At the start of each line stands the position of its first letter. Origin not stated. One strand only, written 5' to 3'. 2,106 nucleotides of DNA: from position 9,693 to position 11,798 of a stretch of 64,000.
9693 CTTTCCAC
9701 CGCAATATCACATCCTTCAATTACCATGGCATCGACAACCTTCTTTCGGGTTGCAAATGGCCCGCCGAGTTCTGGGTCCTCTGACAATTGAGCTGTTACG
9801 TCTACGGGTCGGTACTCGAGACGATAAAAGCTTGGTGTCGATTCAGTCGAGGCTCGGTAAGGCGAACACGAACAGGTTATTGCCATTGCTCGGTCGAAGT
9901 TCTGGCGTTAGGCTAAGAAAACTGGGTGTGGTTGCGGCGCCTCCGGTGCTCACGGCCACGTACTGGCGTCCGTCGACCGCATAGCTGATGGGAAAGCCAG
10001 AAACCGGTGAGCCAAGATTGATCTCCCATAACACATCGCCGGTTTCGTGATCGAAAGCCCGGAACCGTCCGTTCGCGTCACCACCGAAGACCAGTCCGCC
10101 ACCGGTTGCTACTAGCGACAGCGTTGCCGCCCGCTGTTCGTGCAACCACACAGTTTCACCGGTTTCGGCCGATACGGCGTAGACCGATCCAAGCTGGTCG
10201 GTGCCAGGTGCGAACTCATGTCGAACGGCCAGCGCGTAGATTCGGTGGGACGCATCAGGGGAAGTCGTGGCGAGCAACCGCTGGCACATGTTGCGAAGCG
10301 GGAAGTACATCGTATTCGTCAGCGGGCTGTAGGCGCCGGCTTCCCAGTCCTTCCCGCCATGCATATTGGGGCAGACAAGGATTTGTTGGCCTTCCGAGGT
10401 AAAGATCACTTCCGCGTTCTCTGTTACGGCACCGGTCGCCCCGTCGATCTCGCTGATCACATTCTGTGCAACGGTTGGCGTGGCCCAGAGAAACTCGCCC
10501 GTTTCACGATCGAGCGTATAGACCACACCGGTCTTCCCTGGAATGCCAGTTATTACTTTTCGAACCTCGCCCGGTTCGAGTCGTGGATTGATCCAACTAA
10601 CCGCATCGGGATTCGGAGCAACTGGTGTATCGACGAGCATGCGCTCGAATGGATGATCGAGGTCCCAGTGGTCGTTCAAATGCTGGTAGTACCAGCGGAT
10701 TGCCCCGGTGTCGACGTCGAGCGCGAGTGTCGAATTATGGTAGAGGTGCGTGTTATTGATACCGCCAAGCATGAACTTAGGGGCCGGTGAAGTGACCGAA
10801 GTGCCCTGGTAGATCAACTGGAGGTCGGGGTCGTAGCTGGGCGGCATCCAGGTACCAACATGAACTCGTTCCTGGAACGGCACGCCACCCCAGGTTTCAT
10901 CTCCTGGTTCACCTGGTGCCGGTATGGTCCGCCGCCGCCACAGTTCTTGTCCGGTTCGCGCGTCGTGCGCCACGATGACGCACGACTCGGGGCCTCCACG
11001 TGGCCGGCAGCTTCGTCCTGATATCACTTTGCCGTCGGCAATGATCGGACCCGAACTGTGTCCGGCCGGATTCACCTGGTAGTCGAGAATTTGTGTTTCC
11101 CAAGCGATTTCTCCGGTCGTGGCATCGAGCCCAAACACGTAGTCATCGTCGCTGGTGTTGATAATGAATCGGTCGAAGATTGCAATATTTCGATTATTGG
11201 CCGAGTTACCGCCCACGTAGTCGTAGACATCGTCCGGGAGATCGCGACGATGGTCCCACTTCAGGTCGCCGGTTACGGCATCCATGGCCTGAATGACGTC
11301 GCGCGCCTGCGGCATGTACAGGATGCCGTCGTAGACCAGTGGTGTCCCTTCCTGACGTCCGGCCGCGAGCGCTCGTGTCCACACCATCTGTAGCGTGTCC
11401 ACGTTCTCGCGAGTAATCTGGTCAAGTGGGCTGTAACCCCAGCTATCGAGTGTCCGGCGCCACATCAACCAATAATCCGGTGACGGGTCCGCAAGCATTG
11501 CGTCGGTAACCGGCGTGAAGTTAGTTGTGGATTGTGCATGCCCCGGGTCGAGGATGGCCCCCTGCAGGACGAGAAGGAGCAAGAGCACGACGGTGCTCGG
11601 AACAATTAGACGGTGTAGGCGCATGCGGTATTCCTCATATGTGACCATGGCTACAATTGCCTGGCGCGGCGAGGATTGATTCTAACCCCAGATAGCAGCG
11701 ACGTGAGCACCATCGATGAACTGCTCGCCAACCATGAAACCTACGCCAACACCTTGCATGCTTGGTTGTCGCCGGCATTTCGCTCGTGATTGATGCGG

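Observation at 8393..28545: Unnamed four-copy exported protein family (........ ... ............) interleaved with PQQ dehydrogenases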

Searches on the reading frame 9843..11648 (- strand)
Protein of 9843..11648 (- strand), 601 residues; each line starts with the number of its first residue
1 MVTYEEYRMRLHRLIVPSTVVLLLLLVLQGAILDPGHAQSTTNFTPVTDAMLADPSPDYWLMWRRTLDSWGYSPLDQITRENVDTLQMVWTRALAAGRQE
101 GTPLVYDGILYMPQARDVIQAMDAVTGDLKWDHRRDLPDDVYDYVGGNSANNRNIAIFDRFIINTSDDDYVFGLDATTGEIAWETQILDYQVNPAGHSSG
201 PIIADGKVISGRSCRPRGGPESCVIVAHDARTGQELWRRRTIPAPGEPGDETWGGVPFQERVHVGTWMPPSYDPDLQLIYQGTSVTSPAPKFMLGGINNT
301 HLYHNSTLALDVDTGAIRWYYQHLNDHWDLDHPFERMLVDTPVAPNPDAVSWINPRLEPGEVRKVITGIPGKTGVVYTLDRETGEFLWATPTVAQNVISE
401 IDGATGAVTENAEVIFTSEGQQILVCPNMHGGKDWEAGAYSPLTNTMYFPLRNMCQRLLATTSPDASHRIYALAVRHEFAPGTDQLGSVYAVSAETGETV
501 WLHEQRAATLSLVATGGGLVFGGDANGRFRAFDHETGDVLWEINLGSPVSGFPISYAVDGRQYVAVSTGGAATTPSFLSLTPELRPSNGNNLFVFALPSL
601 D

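Call 12: search_protein_families(library=pfam, proteins=[window:9843-11648:-], max_evalue=0.001)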
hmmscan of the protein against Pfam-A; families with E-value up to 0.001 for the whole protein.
window:9843-11648:- (601 aa): 3 families
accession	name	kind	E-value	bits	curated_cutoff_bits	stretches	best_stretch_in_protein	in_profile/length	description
PF01011.28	PQQ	-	3.1e-61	208.2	26.7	2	60-389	1-337/595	Glucose/ethanol/alcohol dehydrogenase, beta-propeller domain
PF13360.13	PQQ_2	-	1.9e-28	100.1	27.6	3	88-243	55-198/233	Outer membrane protein assembly factor BamB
PF13570.13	Beta-prop_ACSF4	-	1.1e-08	35.3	133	1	488-556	114-184/329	Beta-alanine-activating enzyme, beta-propeller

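Call 54: search_solved_structures(query=window:9843-11648:-, max_evalue=1e-10)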
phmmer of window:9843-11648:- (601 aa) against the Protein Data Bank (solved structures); distinct sequences matched with E-value up to 1e-10: 26.
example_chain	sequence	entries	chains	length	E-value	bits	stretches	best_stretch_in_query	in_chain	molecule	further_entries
9m2c_A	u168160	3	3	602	2.1e-133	449.1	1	29-599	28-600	PQQ-binding-like beta-propeller repeat protein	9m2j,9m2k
4cvb_A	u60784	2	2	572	3.8e-133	448.3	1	40-599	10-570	ALCOHOL DEHYDROGENASE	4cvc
7wmd_A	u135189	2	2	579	1.7e-127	429.6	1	35-599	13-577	PQQ-dependent alcohol dehydrogenase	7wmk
4mh1_A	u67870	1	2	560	8.4e-118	397.6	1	45-598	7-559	Sorbose dehydrogenase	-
22vi_A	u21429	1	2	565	2.4e-114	386.1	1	46-599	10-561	Quinohemoprotein alcohol dehydrogenase ADH-IIG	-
1yiq_A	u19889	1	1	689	1.2e-49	172.5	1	51-580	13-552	Quinohemoprotein alcohol dehydrogenase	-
8gy2_A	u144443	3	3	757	4e-45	157.5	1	55-453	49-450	Alcohol dehydrogenase (quinone), dehydrogenase subunit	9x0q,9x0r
6zcv_A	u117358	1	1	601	1.8e-44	155.4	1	49-598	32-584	Quinoprotein ethanol dehydrogenase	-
6zcw_A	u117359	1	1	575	4.7e-44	154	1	66-598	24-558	Quinoprotein ethanol dehydrogenase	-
4mae_A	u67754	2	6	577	8.9e-43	149.8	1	54-570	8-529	Methanol dehydrogenase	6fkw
1kv9_A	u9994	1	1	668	8.9e-43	149.8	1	57-597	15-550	TYPE II QUINOHEMOPROTEIN ALCOHOL DEHYDROGENASE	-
1flg_A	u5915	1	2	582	1.3e-40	142.6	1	71-599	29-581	PROTEIN (QUINOPROTEIN ETHANOL DEHYDROGENASE)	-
1kb0_A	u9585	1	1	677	4.1e-39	137.6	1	71-571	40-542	quinohemoprotein alcohol dehydrogenase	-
9ism_A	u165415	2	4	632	4.1e-35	124.4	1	54-569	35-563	Methanol dehydrogenase, alpha subunit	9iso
1w6s_A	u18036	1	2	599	4.8e-35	124.2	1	55-569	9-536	METHANOL DEHYDROGENASE SUBUNIT 1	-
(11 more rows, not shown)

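Call 89: find_related_loci(query=A6, collection=metagenome_contigs, flank=6000)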
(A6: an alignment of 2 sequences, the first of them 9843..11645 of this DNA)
Query A6 (600 aa) in metagenome_contigs; peptide patterns used: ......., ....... (x = any residue, [..] = any of these).
600 stretches matched a pattern (row limit reached: there are more); 492 encode a relative of the query (tblastn E <= 1e-3); the best 80 are kept; 80 distinct loci.
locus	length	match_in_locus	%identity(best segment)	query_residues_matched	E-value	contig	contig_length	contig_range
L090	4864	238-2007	84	2-597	0e+0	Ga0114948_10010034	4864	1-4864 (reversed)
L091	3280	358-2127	84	2-597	0e+0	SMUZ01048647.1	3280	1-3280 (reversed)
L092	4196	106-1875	84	2-597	0e+0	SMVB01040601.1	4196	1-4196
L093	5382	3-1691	87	35-597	0e+0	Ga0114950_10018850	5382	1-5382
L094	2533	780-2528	84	17-597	0e+0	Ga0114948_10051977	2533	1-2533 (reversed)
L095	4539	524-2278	84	17-597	0e+0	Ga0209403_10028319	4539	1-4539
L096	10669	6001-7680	87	38-597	0e+0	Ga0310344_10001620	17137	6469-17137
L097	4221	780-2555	84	7-597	0e+0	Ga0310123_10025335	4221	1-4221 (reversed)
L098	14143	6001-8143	86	35-597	0e+0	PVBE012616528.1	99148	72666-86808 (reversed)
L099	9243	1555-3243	86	35-597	0e+0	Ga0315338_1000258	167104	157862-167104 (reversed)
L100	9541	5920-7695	83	7-597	0e+0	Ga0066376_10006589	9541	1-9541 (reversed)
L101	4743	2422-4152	84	19-597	0e+0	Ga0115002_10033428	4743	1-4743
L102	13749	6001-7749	84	18-596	0e+0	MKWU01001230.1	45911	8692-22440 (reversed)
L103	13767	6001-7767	81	3-597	0e+0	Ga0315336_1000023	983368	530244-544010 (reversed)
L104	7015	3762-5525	81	10-597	0e+0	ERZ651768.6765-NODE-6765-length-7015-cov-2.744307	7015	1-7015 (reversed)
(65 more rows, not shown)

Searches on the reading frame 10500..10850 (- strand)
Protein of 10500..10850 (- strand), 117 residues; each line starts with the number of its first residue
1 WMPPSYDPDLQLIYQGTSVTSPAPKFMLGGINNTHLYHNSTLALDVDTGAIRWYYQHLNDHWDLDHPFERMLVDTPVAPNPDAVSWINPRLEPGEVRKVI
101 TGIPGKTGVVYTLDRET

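Call 111: search_solved_structures(query=window:10500-10850:-, max_evalue=0.001, show_alignments=5)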
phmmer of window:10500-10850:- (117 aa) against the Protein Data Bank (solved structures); distinct sequences matched with E-value up to 0.001: 22.
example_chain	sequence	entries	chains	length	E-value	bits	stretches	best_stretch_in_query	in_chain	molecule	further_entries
9m2c_A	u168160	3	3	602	9.5e-20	74.2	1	1-117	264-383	PQQ-binding-like beta-propeller repeat protein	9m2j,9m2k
7wmd_A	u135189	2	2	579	6.2e-19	71.5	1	1-117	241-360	PQQ-dependent alcohol dehydrogenase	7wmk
4cvb_A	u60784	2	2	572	2.4e-18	69.6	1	1-117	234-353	ALCOHOL DEHYDROGENASE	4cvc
4mh1_A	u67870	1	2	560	2.9e-15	59.7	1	1-117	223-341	Sorbose dehydrogenase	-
22vi_A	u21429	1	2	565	1.2e-12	51.2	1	1-117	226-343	Quinohemoprotein alcohol dehydrogenase ADH-IIG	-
1kv9_A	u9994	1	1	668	8.7e-08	35.5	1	1-76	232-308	TYPE II QUINOHEMOPROTEIN ALCOHOL DEHYDROGENASE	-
1kb0_A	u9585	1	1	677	2.4e-06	30.8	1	1-84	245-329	quinohemoprotein alcohol dehydrogenase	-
2ad6_A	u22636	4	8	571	1.6e-05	28.2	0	4-78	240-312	Methanol dehydrogenase subunit 1 | METHANOL DEHYDROGENASE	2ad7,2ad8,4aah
1g72_A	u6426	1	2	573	1.6e-05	28.1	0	4-78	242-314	METHANOL DEHYDROGENASE HEAVY SUBUNIT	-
2d0v_A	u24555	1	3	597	1.7e-05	28.1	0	4-116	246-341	methanol dehydrogenase large subunit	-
1yiq_A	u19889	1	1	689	1.7e-05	28.1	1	1-85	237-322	Quinohemoprotein alcohol dehydrogenase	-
6dam_A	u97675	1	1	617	2.3e-05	27.7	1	4-77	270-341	Lanthanide-dependent methanol dehydrogenase XoxF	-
6zcw_A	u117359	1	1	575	5.7e-05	26.4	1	1-67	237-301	Quinoprotein ethanol dehydrogenase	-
6zcv_A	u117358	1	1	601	6.1e-05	26.3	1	1-67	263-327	Quinoprotein ethanol dehydrogenase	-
5xm3_A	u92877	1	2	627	0.0001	25.5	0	4-117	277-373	Glucose dehydrogenase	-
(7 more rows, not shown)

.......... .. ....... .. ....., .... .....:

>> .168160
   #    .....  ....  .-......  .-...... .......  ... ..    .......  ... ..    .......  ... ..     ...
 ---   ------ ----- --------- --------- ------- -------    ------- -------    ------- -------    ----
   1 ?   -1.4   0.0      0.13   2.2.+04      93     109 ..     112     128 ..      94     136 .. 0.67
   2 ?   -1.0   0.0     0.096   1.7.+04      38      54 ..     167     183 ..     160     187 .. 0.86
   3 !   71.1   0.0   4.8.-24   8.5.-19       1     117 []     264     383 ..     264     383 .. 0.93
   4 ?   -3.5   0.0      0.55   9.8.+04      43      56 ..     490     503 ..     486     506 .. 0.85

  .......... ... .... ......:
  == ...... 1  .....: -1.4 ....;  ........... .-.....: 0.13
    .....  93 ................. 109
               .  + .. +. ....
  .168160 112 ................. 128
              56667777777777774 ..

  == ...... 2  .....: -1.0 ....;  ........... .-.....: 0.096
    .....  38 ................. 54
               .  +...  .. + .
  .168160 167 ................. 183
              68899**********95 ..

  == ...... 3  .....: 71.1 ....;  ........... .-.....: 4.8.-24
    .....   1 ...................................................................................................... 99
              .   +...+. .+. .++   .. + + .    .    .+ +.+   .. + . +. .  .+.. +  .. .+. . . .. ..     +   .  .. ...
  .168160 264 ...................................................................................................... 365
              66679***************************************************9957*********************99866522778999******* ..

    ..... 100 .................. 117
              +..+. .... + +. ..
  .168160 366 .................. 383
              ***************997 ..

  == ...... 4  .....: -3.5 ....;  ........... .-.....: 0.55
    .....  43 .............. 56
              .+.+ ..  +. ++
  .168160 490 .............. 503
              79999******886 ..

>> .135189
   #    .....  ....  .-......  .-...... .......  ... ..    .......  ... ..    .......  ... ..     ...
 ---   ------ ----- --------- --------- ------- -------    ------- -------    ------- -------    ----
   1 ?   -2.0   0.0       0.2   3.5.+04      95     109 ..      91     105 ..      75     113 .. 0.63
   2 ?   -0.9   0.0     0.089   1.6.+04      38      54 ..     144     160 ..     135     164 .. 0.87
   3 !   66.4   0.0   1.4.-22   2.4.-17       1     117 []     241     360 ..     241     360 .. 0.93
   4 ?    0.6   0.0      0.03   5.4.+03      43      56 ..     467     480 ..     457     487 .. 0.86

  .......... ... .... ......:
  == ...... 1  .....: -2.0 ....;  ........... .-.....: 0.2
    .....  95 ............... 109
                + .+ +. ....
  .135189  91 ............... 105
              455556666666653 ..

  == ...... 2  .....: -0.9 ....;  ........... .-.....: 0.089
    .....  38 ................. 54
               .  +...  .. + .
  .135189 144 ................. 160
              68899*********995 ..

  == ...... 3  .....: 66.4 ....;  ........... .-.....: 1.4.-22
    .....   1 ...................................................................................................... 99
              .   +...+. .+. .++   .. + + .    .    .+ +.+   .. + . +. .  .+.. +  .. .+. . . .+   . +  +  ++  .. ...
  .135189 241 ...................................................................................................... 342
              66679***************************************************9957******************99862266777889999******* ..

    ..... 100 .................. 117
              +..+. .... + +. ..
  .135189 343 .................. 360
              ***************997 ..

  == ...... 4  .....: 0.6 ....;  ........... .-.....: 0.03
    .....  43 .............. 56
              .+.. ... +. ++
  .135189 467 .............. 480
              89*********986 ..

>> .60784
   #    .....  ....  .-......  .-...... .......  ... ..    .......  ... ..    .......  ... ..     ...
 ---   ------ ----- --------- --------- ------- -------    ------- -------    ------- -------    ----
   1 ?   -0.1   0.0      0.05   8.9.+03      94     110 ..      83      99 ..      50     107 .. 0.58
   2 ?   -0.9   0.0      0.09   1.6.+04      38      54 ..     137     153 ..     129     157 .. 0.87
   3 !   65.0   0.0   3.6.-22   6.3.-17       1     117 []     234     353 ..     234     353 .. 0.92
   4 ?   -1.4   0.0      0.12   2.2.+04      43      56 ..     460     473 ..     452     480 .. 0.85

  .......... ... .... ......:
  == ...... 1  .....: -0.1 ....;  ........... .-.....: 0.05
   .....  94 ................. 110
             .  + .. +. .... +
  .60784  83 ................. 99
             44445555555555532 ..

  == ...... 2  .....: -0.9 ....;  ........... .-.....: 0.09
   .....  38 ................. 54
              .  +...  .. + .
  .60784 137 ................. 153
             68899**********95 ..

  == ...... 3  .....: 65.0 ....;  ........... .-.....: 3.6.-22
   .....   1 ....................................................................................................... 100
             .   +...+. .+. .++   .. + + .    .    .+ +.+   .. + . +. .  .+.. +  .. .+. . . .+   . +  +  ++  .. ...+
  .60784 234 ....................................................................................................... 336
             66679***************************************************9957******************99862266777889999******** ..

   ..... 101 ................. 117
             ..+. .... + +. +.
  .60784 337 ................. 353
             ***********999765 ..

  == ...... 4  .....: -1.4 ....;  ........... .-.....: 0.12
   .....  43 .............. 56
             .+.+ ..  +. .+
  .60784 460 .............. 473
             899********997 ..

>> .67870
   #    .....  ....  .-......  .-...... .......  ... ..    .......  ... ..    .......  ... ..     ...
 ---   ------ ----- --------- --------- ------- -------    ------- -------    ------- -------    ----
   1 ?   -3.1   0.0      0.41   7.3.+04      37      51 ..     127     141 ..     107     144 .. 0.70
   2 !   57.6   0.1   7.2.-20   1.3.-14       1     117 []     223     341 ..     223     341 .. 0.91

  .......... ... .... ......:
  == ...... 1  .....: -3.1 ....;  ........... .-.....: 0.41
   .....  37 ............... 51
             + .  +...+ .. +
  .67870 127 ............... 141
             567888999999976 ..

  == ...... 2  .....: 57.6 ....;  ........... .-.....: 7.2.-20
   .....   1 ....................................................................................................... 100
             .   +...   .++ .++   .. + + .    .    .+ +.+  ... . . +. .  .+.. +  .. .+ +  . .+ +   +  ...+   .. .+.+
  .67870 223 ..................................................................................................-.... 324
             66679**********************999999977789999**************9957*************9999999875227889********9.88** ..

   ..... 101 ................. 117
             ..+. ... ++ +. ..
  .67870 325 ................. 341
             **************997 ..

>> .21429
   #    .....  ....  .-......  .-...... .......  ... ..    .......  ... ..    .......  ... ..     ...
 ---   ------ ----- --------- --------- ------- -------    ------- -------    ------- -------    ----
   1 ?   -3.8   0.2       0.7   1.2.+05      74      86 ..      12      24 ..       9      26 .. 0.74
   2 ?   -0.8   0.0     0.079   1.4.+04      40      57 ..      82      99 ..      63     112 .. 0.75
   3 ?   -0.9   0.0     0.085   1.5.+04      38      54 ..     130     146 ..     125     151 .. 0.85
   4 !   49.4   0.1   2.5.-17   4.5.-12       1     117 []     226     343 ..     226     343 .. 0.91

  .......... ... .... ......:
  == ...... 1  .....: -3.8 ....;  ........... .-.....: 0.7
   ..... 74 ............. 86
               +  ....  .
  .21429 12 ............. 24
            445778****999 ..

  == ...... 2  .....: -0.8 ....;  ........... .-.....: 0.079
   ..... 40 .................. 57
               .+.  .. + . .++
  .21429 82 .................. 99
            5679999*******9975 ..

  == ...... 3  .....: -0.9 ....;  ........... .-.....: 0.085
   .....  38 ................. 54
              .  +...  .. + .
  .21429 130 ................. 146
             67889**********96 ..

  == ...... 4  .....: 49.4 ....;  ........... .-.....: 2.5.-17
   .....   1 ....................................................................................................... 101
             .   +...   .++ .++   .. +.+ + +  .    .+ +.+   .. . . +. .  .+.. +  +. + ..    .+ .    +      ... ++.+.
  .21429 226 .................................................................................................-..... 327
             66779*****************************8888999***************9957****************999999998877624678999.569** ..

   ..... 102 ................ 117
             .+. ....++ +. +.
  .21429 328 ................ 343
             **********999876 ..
